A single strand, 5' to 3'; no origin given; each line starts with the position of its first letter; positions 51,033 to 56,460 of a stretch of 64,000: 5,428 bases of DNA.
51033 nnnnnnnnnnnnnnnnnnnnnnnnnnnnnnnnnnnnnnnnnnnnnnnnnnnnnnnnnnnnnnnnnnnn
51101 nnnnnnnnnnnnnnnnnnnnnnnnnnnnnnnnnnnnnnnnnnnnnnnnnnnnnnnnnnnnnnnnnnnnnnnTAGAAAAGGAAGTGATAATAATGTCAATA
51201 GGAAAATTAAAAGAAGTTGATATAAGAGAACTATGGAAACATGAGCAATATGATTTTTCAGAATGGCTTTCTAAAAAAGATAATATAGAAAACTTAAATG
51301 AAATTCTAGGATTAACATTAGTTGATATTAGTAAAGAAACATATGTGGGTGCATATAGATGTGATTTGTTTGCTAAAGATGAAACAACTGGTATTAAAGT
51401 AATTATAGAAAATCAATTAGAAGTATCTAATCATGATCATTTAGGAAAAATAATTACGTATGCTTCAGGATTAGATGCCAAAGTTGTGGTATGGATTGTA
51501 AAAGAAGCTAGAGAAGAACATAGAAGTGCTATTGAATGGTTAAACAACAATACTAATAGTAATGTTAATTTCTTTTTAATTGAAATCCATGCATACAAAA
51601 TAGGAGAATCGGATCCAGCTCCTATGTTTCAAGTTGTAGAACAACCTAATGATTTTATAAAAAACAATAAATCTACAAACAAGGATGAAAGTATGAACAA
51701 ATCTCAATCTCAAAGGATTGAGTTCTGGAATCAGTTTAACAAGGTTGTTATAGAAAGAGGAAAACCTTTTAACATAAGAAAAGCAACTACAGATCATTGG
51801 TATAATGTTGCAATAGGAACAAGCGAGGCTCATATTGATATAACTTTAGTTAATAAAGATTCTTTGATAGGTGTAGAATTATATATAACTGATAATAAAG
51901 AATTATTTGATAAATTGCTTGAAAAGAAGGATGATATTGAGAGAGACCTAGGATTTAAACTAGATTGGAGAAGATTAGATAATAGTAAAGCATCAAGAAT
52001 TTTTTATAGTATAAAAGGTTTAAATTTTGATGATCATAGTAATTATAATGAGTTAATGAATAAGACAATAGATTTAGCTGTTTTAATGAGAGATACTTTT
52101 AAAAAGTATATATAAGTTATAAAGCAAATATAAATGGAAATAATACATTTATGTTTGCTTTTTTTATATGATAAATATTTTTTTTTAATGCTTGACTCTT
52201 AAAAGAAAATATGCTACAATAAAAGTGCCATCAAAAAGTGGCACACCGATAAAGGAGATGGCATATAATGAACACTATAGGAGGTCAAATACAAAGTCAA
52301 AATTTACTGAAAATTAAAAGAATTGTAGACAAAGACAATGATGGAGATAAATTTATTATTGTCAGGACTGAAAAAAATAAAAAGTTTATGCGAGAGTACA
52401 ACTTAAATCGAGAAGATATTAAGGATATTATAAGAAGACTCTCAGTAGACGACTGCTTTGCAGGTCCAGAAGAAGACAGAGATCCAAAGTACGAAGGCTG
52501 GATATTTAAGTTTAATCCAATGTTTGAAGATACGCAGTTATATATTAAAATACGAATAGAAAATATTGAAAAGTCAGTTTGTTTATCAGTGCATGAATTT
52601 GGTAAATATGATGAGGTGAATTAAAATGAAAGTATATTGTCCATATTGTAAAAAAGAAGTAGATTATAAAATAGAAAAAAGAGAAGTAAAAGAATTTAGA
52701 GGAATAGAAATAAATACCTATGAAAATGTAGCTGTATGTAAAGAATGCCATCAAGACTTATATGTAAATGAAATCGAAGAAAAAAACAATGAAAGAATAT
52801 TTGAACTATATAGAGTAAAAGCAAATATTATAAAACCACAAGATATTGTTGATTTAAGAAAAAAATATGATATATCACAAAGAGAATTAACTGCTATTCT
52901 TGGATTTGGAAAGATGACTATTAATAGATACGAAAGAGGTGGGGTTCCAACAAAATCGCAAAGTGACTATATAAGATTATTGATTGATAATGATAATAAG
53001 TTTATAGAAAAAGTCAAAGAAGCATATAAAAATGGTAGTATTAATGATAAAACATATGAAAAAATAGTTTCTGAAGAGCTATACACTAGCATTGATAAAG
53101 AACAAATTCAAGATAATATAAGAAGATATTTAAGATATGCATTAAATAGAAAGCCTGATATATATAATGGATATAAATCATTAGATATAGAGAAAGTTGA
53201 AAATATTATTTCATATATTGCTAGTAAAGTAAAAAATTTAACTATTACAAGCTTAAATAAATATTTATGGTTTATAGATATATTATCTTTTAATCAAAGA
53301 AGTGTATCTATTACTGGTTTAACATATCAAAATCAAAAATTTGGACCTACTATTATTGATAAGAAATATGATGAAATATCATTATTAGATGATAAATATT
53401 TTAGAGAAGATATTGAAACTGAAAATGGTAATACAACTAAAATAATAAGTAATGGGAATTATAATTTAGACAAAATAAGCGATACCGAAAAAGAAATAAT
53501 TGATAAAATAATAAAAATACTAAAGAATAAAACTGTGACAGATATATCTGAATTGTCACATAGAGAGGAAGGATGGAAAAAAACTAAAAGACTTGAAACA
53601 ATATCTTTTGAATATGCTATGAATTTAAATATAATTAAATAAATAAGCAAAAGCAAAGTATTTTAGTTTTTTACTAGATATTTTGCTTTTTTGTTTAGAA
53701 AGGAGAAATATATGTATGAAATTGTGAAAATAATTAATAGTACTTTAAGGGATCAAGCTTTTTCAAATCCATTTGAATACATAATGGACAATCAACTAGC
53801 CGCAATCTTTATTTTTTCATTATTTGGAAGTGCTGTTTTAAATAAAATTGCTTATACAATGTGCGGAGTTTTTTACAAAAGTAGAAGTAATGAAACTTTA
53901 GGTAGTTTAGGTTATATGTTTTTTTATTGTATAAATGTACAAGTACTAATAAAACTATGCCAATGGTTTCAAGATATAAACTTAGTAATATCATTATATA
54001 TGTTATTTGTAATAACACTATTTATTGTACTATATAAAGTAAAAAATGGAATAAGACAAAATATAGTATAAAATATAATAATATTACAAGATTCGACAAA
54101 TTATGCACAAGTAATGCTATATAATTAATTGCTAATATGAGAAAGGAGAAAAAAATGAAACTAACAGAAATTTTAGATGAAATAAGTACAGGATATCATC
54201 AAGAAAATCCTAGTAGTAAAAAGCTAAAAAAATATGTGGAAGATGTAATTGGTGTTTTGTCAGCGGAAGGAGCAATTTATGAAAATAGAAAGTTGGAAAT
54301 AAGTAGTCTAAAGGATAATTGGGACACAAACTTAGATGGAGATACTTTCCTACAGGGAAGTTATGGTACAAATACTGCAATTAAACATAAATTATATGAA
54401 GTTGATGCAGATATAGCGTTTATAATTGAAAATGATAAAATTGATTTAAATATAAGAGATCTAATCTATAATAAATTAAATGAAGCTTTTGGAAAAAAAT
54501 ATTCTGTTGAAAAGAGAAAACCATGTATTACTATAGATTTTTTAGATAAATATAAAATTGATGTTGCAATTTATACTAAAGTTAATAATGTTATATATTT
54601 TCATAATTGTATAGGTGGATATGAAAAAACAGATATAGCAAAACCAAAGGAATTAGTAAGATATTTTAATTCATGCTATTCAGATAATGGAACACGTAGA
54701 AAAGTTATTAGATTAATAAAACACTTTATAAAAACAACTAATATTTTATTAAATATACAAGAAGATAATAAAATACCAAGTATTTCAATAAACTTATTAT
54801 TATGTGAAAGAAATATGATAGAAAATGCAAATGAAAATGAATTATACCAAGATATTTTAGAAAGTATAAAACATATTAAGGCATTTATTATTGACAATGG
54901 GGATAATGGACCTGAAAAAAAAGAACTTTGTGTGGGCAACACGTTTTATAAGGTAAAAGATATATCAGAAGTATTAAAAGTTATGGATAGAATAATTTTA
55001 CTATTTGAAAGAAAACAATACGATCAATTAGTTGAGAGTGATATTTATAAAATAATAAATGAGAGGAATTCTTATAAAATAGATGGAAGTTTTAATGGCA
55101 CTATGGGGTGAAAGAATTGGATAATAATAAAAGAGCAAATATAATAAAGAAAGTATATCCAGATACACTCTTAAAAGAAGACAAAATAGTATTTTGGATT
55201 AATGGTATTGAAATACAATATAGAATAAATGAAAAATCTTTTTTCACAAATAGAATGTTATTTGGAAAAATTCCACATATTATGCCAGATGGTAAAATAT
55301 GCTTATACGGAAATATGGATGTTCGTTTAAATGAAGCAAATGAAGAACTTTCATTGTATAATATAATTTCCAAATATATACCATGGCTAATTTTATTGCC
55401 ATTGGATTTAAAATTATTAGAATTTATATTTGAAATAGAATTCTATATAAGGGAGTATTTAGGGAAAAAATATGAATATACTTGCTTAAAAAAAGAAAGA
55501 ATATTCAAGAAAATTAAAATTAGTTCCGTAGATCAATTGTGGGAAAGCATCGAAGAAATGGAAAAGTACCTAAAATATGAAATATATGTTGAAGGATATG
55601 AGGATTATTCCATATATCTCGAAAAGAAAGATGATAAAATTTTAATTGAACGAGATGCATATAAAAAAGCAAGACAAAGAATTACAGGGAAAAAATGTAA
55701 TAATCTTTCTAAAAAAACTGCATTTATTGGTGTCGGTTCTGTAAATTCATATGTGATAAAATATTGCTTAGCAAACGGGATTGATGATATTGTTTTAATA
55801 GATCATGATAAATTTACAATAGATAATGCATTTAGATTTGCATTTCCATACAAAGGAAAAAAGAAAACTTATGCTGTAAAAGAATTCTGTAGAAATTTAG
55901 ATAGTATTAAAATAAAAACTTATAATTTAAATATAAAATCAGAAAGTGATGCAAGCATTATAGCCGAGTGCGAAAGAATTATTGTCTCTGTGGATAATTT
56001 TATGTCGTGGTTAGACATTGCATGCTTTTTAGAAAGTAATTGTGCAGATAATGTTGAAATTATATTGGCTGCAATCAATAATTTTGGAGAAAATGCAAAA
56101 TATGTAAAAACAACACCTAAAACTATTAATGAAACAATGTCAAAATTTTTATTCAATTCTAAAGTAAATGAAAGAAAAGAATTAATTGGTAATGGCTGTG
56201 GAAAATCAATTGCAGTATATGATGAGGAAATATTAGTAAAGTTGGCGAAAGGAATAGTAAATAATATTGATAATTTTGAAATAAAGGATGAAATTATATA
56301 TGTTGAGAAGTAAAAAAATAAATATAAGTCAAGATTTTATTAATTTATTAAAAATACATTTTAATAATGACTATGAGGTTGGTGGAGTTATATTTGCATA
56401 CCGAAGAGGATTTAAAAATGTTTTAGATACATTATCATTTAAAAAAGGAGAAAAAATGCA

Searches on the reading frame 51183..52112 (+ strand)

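Call 14: search_protein_families(library=pfam, proteins=[window:51183-52112:+], max_evalue=0.001)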
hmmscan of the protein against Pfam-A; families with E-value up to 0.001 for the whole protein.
window:51183-52112:+ (310 aa): 1 family
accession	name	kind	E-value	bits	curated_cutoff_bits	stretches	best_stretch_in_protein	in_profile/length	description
PF14088.11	DUF4268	-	7.5e-34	117.2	27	1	178-310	2-140/140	Domain of unknown function (DUF4268)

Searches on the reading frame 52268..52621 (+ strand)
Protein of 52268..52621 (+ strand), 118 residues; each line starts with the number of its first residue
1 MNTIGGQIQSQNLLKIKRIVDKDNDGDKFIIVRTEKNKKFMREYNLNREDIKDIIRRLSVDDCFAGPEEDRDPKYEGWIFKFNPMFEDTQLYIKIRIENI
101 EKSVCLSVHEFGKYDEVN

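Call 14: search_protein_families(library=pfam, proteins=[window:52268-52621:+], max_evalue=0.001)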
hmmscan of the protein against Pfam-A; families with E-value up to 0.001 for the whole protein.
window:52268-52621:+ (118 aa): 1 family
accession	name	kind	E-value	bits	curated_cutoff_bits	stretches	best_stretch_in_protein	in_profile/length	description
PF15723.11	MqsR_toxin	-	0.00065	20.5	26.2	1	31-110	19-95/95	Motility quorum-sensing regulator, toxin of MqsA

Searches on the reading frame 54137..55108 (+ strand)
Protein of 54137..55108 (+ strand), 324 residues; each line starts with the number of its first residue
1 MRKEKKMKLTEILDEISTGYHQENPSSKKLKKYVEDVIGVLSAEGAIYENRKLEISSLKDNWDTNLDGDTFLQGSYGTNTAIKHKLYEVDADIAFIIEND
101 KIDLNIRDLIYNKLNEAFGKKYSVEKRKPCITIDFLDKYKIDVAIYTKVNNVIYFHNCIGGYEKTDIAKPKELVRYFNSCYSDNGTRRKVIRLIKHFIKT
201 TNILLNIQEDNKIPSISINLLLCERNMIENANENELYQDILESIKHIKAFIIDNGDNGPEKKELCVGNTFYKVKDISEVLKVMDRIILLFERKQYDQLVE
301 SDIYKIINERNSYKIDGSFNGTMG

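Call 14: search_protein_families(library=pfam, proteins=[window:54137-55108:+], max_evalue=0.001)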
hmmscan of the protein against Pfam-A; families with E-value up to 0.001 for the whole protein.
window:54137-55108:+ (324 aa): 2 families
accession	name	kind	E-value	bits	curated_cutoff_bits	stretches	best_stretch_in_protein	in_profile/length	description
PF21654.3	DncV-like_NTFase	-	2.4e-07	32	24.9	1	71-146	4-90/90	Cyclic GMP-AMP synthase DncV-like, nucleotidyltransferase domain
PF18144.7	SMODS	-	3.8e-06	27.7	26.5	1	60-144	38-128/164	Second Messenger Oligonucleotide or Dinucleotide Synthetase domain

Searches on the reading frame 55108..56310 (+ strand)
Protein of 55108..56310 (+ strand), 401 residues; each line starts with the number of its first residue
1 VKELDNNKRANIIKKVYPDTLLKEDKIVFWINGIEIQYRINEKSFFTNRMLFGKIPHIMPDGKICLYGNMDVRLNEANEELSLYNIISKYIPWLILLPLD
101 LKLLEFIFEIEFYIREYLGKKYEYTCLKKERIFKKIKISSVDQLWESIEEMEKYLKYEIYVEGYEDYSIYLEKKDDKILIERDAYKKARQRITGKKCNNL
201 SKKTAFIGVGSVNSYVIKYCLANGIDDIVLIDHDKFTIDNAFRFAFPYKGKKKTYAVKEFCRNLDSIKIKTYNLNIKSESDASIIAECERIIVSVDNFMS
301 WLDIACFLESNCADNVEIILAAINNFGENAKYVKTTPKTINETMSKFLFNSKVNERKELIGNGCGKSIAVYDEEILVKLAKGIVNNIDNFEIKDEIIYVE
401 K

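Call 14: search_protein_families(library=pfam, proteins=[window:55108-56310:+], max_evalue=0.001)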
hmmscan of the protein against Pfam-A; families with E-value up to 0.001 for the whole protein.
window:55108-56310:+ (401 aa): 1 family
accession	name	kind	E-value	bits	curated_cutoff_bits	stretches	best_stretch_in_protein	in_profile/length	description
PF00899.27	ThiF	-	1.4e-11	44.4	28.1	1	202-305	21-128/238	ThiF family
